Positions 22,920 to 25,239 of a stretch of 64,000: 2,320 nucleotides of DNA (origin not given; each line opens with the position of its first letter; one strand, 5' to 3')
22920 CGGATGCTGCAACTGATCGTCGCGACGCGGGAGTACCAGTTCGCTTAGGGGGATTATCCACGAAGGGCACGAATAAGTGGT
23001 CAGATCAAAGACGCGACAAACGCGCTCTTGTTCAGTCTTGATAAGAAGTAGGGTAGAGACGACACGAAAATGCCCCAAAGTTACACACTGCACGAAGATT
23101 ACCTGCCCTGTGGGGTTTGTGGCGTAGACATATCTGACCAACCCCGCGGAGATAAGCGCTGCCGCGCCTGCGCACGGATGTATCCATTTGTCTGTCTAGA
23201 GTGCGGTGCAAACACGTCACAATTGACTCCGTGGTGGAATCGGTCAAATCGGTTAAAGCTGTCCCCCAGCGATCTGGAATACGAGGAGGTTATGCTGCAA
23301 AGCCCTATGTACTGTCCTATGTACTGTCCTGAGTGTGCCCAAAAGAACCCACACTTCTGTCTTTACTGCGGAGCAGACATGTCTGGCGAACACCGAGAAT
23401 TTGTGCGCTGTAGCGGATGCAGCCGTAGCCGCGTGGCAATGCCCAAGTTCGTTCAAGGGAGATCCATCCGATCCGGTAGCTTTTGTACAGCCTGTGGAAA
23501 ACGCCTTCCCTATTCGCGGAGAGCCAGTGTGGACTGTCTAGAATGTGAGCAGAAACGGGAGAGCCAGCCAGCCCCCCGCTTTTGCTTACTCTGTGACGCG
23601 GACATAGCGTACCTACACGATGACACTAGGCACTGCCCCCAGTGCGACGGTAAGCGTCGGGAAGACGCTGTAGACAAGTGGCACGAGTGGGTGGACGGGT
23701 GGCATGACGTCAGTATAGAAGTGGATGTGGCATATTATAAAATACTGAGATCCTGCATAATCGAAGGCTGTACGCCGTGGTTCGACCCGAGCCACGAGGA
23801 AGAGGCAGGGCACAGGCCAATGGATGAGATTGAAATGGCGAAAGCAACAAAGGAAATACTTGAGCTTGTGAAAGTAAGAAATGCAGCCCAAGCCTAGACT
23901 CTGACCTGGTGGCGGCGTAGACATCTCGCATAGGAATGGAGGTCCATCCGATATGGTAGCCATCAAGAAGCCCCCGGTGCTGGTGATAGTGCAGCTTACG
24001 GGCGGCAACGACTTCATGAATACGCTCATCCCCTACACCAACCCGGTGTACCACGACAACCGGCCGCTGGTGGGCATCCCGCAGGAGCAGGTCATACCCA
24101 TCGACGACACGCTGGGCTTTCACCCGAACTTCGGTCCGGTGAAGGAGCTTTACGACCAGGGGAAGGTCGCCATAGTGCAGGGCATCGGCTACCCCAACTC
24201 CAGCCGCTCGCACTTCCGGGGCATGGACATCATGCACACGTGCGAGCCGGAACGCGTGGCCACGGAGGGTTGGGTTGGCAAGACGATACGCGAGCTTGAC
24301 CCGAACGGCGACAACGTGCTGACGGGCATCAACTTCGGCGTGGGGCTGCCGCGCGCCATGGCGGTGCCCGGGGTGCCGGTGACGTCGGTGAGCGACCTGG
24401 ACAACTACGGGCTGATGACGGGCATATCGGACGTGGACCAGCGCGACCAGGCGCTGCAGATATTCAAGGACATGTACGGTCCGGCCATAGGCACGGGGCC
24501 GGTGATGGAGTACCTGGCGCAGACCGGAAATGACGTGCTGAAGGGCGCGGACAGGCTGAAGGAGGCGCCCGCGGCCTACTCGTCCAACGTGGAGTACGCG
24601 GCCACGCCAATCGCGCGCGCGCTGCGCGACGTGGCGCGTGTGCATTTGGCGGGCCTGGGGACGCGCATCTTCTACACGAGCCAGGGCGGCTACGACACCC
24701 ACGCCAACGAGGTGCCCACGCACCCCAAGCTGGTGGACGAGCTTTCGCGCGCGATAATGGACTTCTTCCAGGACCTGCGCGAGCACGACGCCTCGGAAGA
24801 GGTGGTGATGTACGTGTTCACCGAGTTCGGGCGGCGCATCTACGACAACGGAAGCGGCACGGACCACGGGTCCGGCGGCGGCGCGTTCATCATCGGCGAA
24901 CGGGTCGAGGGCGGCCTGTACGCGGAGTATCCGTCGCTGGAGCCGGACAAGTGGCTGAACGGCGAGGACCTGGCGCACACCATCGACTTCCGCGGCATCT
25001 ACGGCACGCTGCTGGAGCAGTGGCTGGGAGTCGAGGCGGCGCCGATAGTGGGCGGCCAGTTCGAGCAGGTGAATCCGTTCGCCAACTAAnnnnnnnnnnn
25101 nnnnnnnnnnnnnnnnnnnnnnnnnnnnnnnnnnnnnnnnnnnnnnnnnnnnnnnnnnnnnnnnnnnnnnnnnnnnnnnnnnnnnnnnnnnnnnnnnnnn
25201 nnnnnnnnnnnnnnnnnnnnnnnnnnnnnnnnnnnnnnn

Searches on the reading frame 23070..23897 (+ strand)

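Call 33: search_protein_families(library=pfam, proteins=[window:23070-23897:+], max_evalue=0.00001)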
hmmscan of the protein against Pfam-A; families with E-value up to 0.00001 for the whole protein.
window:23070-23897:+ (275 aa): 1 family
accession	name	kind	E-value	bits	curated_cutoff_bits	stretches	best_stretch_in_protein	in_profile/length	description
PF12773.13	DZR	-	4e-06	27.3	27.3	0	137-175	13-44/45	Double zinc ribbon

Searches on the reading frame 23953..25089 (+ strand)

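Call 33: search_protein_families(library=pfam, proteins=[window:23953-25089:+], max_evalue=0.00001)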
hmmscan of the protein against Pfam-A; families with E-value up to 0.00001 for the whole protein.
window:23953-25089:+ (378 aa): 1 family
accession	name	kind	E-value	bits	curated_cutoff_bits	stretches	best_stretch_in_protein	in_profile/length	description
PF07394.17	DUF1501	-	5.9e-19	68.9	27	1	222-344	229-357/390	Protein of unknown function (DUF1501)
